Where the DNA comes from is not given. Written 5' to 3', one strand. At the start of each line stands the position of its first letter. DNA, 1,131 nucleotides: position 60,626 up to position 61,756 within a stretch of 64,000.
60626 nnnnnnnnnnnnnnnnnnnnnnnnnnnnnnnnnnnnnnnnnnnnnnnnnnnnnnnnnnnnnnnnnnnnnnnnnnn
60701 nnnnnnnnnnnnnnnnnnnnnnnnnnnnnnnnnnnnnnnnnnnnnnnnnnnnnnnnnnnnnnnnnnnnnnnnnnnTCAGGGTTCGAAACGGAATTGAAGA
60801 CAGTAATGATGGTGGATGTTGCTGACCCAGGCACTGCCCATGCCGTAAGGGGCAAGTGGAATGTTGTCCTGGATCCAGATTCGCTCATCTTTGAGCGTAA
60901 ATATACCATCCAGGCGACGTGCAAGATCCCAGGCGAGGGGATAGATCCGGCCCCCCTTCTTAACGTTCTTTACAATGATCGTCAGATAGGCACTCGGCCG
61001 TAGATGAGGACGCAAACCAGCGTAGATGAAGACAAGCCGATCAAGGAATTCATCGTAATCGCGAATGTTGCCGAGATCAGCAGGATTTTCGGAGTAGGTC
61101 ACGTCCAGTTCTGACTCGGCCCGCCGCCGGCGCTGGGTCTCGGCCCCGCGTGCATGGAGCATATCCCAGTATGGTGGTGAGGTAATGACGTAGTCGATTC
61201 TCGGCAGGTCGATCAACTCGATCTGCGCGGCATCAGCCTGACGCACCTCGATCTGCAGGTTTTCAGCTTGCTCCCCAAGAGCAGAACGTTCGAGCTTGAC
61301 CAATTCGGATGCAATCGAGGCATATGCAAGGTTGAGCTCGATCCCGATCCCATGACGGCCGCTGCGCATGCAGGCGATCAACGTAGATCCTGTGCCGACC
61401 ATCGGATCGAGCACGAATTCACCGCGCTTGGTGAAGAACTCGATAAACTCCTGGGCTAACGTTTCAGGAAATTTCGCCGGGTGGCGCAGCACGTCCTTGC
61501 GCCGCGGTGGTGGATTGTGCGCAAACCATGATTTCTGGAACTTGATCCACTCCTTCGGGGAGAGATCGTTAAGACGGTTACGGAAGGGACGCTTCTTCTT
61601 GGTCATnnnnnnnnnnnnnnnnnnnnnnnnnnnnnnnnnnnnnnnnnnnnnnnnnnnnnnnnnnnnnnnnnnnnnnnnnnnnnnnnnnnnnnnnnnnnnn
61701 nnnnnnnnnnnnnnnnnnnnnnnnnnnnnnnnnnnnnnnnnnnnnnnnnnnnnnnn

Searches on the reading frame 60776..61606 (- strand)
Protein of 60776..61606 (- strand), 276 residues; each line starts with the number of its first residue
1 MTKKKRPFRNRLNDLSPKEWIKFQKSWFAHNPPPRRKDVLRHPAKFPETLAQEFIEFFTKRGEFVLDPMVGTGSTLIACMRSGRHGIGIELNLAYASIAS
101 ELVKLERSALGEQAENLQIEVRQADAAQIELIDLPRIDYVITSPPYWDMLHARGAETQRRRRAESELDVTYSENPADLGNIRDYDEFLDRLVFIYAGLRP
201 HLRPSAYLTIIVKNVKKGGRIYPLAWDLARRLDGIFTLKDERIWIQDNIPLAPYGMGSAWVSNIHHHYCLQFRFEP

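Call 4: search_protein_families(library=pfam, proteins=[window:60776-61606:-], max_evalue=0.1)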
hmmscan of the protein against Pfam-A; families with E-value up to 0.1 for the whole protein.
window:60776-61606:- (276 aa): 4 families
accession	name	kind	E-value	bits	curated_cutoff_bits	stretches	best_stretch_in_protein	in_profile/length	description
PF01555.25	N6_N4_Mtase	-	5.2e-22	79.3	26.7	2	21-100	138-220/221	DNA methylase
PF01170.24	UPF0020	-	1.9e-06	28.2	22.3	1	37-155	3-140/197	RMKL-like, methyltransferase domain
PF02384.22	N6_Mtase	-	0.035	13.9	20.4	1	59-156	44-145/311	N-6 DNA Methylase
PF13649.12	Methyltransf_25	-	0.072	14.2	27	0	65-142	1-70/97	Methyltransferase domain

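Call 5: search_protein_families(library=ncbifam, proteins=[window:60776-61606:-], max_evalue=0.1)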
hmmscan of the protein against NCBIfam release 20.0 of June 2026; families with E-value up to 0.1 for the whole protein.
window:60776-61606:- (276 aa): 10 families
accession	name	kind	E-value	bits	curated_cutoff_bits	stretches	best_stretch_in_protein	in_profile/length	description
NF010253.0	PRK13699.1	subfamily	2.2e-11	43.9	244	1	41-114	143-216/226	DNA methyltransferase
NF050803.1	DnaMtaseCcrMCaul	equivalog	6.1e-10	38.5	830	1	41-118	185-262/350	adenine-specific DNA-methyltransferase CcrM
TIGR01177.1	TIGR01177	hypoth_equivalog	9.8e-08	31.7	316.55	1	25-148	147-260/330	TIGR01177 family methyltransferase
NF008572.0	PRK11524.1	equivalog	1.3e-06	27.7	292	1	41-103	194-256/294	adenine-specific DNA-methyltransferase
TIGR02987.1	met_A_Alw26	exception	2.9e-05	23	353.5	1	62-166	32-141/523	Alw26I/Eco31I/Esp3I family type II restriction adenine-specific DNA-methyltransferase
NF040721.1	Trm14_Arch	equivalog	0.00031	20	280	1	38-79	167-209/370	tRNA (guanine(6)-N2)-methyltransferase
NF043040.1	corrin_prot_MT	hypoth_equivalog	0.0065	15.9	180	1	50-130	30-103/216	corrinoid protein-associated methyltransferase CpaM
NF047853.1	tRm6a37MtseTrmN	equivalog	0.013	15.2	350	1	65-164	47-142/244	tRNA(1)(Val) (adenine(37)-N(6))-methyltransferase TrmN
NF040850.1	Trm14_Thcoccales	equivalog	0.014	14.4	480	1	38-88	194-244/365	tRNA (guanine(6)-N2)-methyltransferase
TIGR01091.1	upp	equivalog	0.072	12.7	208.35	0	53-81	115-143/207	uracil phosphoribosyltransferase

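Call 36: search_protein_families(library=padloc, proteins=[window:60776-61606:-], max_evalue=0.1)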
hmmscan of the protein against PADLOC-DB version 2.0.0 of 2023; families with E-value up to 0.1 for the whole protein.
window:60776-61606:- (276 aa): 67 families (the best 25 are shown)
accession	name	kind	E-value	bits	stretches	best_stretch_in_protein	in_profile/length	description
PDLC03353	MTase_II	-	4.8e-31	106.2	2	10-105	158-252/260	Type II methyltransferase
PDLC03363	MTase_II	-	6.6e-27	92.6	1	11-249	25-264/294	Type II methyltransferase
PDLC03391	MTase_II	-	3.2e-26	89.9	1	5-273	102-378/381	Type II methyltransferase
PDLC03387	MTase_II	-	3.5e-20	70.3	2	41-104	213-276/289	Type II methyltransferase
PDLC03371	MTase_II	-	1.3e-18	65.5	1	24-106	173-255/260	Type II methyltransferase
PDLC03284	MTase_II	-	4e-18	63.8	1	9-168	61-230/361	Type II methyltransferase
PDLC03350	MTase_II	-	5.1e-18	63.5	1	13-109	207-301/312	Type II methyltransferase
PDLC03351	MTase_II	-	4e-17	60.4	1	50-225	135-290/348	Type II methyltransferase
PDLC03299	MTase_II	-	1.3e-13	49.2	1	37-113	191-267/296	Type II methyltransferase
PDLC03259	MTase_II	-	6.8e-13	46.2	1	15-129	171-281/423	Type II methyltransferase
PDLC03228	MTase_II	-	1.4e-12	45.9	1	41-107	143-209/227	Type II methyltransferase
PDLC03283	MTase_II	-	1.7e-12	45.2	1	37-100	205-268/352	Type II methyltransferase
PDLC03309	MTase_II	-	1.5e-11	41.8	2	41-100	281-340/353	Type II methyltransferase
PDLC03260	MTase_II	-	2.3e-11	41.2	1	13-129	219-338/349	Type II methyltransferase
PDLC04134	mad2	-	3.9e-11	40.4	1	47-229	276-400/492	mads_2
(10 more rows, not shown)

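Call 37: search_protein_families(library=phrogs, proteins=[window:60776-61606:-], max_evalue=0.01)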
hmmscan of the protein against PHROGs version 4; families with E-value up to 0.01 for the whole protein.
window:60776-61606:- (276 aa): 12 families
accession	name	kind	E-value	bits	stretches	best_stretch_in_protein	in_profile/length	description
phrog_67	-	other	1.6e-22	81.4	1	32-114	272-354/743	DNA methyltransferase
phrog_498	-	other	2.3e-14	53.8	1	34-149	351-486/633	DNA methyltransferase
phrog_3008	-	other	3e-14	53.9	1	23-101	131-209/244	DNA methyltransferase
phrog_18293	-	other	2.2e-11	44.7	1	41-107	45-111/119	methyltransferase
phrog_12517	-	unknown function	3.6e-10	40.5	1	46-149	90-191/316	-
phrog_18146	-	other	3.5e-09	37.1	1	40-112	47-118/452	DNA methyltransferase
phrog_23085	-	unknown function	4.4e-09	37.1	1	35-99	37-101/138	-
phrog_6952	-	other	1.6e-08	35.6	1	41-92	113-164/181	DNA methyltransferase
phrog_8769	-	other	5.6e-08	33.5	1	61-104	11-54/71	methyltransferase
phrog_10183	-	other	1.9e-05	24.1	0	115-148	498-530/889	DNA methyltransferase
phrog_23148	-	unknown function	0.00012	23.1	1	40-104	83-147/165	-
phrog_16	-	DNA, RNA and nucleotide metabolism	0.0011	18.2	1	54-104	860-910/986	DNA helicase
